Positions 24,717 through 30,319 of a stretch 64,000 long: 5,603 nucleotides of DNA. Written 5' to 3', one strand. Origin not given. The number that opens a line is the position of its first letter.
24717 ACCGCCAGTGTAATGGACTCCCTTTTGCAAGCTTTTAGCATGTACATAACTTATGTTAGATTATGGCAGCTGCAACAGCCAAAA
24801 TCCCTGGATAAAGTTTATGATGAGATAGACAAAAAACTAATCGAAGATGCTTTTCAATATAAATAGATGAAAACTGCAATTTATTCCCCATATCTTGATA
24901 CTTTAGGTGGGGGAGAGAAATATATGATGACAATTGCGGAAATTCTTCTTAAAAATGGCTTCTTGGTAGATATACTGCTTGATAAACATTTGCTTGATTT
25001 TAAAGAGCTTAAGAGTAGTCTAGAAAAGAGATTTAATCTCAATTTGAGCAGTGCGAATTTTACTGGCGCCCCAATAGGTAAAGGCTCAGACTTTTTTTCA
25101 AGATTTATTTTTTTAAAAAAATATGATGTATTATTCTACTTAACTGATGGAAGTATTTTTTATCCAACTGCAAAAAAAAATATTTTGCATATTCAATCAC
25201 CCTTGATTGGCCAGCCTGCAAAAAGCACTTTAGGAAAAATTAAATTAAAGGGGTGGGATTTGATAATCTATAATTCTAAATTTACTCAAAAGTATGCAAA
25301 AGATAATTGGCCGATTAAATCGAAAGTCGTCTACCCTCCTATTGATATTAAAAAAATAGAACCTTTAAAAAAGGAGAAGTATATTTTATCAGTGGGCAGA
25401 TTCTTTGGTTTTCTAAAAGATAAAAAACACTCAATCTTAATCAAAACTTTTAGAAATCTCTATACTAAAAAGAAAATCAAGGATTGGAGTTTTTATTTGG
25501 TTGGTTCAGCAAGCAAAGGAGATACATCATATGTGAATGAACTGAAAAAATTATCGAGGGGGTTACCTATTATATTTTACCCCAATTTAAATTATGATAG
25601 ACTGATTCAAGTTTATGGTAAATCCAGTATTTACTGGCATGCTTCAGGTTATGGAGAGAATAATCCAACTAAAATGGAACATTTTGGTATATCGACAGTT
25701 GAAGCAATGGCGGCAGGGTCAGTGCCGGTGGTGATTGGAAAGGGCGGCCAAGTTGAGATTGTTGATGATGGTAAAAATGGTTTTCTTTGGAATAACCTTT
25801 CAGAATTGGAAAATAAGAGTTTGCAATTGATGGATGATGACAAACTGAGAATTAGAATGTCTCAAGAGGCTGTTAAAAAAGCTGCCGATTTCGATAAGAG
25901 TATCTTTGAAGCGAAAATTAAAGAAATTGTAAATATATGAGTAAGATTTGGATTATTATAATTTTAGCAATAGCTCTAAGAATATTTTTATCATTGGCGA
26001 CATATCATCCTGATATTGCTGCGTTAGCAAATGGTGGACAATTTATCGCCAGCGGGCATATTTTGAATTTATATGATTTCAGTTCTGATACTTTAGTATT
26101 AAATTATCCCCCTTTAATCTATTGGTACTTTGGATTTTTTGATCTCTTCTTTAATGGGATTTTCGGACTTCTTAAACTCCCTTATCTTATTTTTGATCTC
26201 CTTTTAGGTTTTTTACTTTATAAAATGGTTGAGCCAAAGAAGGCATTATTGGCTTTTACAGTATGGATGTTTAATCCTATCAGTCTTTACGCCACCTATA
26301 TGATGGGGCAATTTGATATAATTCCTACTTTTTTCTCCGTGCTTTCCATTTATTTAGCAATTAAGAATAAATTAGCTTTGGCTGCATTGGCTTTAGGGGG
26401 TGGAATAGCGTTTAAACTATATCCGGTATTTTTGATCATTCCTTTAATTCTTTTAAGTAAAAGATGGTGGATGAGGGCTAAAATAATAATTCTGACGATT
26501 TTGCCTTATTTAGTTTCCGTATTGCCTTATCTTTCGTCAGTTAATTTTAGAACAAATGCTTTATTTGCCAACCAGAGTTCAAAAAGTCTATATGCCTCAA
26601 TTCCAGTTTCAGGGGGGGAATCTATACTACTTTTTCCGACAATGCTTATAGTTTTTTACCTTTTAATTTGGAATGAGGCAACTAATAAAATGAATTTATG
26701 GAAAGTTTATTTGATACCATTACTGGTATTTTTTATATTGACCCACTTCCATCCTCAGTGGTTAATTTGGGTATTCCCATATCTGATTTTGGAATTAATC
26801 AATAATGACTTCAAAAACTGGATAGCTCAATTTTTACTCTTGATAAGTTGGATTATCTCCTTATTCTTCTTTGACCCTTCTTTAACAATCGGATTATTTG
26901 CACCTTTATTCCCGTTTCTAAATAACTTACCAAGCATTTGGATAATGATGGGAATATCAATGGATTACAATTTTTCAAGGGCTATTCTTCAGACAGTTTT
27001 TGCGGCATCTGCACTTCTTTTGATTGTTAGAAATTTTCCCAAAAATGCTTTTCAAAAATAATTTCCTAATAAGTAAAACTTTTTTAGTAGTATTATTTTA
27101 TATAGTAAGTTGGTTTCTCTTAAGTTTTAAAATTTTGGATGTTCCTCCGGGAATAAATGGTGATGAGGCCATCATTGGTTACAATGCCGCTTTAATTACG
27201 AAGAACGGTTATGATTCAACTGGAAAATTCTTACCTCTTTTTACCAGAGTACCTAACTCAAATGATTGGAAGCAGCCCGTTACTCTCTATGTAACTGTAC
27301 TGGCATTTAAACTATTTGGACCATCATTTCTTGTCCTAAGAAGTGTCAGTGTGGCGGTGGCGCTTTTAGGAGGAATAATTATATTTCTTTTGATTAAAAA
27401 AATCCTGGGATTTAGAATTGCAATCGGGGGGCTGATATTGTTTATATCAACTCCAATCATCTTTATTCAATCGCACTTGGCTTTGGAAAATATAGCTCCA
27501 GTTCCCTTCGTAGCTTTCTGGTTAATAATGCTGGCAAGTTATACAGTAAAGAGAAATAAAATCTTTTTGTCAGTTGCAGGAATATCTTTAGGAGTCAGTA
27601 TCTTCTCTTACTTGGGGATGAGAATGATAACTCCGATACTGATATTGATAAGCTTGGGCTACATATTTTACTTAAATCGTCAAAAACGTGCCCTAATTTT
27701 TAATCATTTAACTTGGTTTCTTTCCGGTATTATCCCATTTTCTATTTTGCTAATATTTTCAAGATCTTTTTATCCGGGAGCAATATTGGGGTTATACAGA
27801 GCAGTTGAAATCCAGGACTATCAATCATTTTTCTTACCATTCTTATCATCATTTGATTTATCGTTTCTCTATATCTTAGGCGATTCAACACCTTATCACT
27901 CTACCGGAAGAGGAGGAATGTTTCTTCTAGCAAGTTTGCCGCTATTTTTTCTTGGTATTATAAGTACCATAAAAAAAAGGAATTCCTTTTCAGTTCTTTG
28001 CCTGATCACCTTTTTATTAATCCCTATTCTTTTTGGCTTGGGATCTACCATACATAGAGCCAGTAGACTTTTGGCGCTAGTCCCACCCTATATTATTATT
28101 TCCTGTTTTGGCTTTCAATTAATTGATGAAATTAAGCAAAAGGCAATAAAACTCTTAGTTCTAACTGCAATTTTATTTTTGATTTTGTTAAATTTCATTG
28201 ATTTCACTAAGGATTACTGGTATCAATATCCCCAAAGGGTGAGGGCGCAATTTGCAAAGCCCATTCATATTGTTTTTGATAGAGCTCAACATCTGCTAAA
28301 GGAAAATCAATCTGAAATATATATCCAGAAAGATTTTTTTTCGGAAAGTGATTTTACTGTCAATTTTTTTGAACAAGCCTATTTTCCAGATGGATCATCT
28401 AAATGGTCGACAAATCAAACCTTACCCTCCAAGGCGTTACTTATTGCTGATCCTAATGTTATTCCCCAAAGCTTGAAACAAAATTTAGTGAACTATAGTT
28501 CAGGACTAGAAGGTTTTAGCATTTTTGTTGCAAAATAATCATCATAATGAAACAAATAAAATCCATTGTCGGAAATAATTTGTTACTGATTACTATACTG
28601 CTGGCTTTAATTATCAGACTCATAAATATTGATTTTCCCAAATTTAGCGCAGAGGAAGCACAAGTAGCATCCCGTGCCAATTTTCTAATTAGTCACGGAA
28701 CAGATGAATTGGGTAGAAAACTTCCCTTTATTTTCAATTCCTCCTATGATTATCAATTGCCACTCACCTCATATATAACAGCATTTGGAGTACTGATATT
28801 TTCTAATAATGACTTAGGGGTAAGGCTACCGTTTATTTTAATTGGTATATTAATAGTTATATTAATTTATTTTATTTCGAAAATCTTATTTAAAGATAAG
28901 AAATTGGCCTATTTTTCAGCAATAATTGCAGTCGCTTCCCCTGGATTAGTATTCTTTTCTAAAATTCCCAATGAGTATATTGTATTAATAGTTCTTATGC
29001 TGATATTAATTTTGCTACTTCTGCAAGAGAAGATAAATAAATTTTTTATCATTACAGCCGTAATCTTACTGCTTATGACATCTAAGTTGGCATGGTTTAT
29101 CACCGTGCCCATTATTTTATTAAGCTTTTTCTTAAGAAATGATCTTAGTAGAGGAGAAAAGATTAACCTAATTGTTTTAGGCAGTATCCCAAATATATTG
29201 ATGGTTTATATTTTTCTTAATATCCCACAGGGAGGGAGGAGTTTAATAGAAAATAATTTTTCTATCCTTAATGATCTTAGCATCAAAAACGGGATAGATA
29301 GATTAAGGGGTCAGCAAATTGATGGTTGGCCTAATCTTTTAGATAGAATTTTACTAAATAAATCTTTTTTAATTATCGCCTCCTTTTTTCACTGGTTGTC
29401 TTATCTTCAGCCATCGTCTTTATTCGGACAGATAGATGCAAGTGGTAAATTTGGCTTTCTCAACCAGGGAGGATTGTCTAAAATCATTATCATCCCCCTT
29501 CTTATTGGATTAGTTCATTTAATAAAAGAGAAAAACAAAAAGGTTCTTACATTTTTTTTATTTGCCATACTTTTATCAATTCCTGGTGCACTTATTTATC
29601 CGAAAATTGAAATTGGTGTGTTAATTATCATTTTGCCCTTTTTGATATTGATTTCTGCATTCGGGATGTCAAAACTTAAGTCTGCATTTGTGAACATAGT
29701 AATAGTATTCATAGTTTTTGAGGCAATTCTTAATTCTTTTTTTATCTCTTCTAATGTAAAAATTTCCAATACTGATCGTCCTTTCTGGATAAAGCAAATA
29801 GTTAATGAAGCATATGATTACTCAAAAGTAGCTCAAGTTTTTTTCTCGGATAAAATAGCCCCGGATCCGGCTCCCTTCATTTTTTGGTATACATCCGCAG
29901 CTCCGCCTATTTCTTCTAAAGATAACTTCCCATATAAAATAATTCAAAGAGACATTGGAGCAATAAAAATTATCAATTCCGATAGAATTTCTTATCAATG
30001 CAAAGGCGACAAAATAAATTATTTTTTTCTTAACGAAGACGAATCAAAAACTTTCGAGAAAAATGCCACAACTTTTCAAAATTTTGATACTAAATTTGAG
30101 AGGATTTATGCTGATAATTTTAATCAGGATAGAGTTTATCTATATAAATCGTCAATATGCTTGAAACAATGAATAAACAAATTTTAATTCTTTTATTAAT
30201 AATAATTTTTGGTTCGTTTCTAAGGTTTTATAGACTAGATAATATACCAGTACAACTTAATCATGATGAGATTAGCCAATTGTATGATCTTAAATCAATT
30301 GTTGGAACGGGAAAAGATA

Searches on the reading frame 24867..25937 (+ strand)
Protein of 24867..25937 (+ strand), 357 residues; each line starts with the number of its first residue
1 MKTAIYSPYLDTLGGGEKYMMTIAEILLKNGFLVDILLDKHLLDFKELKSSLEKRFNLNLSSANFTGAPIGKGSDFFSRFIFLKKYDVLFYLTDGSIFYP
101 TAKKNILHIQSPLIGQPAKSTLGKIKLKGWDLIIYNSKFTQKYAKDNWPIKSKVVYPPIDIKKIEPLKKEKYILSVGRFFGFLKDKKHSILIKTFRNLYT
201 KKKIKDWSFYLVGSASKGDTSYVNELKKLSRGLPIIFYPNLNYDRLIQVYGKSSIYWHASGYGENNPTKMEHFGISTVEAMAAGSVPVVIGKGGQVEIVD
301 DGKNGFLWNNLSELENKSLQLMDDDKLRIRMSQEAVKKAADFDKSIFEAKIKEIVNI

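Call 22: search_protein_families(library=pfam, proteins=[window:24867-25937:+], max_evalue=0.01)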
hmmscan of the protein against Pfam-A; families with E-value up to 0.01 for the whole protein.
window:24867-25937:+ (357 aa): 4 families
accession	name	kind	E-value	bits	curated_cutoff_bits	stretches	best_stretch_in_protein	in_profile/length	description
PF00534.26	Glycos_transf_1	-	4.5e-24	85.3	26.4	1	162-337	7-171/172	Glycosyl transferases group 1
PF13692.12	Glyco_trans_1_4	-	9.4e-16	58.8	27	1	171-324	2-142/142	Glycosyl transferases group 1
PF13439.12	Glyco_transf_4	-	0.0011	19.5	28.5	0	14-162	2-169/170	Glycosyltransferase Family 4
PF13524.12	Glyco_trans_1_2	-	0.0019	18.6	25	1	205-338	13-128/144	Glycosyl transferase-like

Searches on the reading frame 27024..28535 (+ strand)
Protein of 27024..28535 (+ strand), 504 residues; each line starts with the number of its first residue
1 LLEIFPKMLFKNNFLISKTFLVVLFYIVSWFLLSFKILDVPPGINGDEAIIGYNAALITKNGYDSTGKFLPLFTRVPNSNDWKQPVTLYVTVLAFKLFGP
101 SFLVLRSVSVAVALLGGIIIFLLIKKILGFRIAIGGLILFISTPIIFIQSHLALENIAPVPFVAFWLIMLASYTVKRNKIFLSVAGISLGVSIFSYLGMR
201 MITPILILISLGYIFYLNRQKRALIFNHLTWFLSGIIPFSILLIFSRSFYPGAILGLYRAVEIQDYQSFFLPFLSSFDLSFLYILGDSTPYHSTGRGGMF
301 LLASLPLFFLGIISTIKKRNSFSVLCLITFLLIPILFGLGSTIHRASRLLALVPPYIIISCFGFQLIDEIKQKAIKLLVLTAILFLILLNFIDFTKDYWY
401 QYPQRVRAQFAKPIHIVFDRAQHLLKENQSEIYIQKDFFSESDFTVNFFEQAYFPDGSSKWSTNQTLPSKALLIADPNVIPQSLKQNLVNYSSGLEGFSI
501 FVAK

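Call 22: search_protein_families(library=pfam, proteins=[window:27024-28535:+], max_evalue=0.01)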
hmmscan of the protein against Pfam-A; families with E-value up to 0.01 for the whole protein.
window:27024-28535:+ (504 aa): 1 family
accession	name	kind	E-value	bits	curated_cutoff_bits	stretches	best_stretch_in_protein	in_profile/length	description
PF13231.12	PMT_2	-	1.2e-06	29.3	26.1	1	85-237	4-152/160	Dolichyl-phosphate-mannose-protein mannosyltransferase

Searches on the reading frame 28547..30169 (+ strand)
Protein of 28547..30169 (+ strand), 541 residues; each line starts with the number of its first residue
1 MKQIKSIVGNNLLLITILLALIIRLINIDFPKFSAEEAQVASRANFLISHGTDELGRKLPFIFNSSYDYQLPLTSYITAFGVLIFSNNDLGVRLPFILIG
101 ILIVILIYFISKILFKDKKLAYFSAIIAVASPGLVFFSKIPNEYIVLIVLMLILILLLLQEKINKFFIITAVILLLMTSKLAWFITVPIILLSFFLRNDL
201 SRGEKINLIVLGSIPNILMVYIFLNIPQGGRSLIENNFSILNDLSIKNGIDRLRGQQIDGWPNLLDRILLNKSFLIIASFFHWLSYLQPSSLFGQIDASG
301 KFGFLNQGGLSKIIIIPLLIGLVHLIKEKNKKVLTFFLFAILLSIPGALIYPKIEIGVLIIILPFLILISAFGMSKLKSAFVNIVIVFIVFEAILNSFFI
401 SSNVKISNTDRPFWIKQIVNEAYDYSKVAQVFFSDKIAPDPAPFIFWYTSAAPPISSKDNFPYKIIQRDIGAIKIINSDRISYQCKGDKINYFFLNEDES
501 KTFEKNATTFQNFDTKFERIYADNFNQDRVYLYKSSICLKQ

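Call 22: search_protein_families(library=pfam, proteins=[window:28547-30169:+], max_evalue=0.01)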
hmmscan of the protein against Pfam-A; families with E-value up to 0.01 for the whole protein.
window:28547-30169:+ (541 aa): 1 family
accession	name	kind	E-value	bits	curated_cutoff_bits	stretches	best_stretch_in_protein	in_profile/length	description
PF13231.12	PMT_2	-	7e-11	43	26.1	1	72-199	4-133/160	Dolichyl-phosphate-mannose-protein mannosyltransferase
